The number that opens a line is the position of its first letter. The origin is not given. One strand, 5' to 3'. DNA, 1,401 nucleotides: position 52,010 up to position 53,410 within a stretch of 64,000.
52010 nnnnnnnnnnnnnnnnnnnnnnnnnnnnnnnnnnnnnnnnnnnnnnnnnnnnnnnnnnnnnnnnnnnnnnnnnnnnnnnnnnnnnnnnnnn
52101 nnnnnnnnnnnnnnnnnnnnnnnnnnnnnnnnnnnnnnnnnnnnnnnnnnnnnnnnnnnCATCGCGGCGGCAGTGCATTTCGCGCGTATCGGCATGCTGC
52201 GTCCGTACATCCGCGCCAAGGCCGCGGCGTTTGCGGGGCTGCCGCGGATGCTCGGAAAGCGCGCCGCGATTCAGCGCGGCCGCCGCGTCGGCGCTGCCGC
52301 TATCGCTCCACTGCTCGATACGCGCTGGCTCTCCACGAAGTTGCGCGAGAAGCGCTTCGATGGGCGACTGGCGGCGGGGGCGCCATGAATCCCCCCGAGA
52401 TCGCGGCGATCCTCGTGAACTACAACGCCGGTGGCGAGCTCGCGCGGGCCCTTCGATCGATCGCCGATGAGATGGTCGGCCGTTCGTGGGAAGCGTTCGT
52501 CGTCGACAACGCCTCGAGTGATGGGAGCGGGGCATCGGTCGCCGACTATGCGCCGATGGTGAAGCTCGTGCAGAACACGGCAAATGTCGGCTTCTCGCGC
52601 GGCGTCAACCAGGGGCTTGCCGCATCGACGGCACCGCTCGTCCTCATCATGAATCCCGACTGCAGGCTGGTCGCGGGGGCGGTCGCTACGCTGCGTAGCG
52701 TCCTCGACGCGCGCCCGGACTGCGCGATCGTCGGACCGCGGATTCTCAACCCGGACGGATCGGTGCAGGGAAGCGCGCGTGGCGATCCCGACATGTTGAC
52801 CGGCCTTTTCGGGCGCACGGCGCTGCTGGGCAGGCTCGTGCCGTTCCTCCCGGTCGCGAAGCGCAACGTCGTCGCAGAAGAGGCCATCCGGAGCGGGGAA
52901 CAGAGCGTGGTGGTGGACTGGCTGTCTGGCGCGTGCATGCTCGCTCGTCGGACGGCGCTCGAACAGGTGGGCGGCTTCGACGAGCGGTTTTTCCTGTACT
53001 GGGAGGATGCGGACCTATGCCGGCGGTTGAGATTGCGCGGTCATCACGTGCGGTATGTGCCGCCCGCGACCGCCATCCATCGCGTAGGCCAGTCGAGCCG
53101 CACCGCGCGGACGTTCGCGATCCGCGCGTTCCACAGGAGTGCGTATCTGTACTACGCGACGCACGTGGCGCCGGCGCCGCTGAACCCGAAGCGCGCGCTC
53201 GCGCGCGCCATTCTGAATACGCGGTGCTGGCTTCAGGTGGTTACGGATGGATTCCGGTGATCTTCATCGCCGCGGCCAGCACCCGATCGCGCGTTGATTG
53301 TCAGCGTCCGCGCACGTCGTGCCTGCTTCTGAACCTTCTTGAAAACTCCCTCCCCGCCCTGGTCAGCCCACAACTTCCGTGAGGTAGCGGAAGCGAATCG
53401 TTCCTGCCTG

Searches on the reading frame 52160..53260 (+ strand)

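Call 24: search_protein_families(library=pfam, proteins=[window:52160-53260:+], max_evalue=0.001)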
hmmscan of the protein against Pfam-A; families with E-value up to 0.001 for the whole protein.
window:52160-53260:+ (366 aa): 5 families
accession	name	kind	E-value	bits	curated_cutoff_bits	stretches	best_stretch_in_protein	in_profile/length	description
PF00535.33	Glycos_transf_2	-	2.2e-15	57.4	23.3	1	84-198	3-120/168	Glycosyl transferase family 2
PF13641.12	Glyco_tranf_2_3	-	3.2e-13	50.6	27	1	79-308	2-212/230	Glycosyltransferase like family 2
PF13632.12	Glyco_trans_2_3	-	1.1e-08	35.6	27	1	255-318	72-131/198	Glycosyl transferase family group 2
PF02709.20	Glyco_transf_7C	-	0.0003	20.8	23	1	257-302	21-67/78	N-terminal domain of galactosyltransferase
PF10111.15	Glyco_tranf_2_2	-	0.00094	19.2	27.3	0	256-302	164-211/276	Glycosyltransferase like family 2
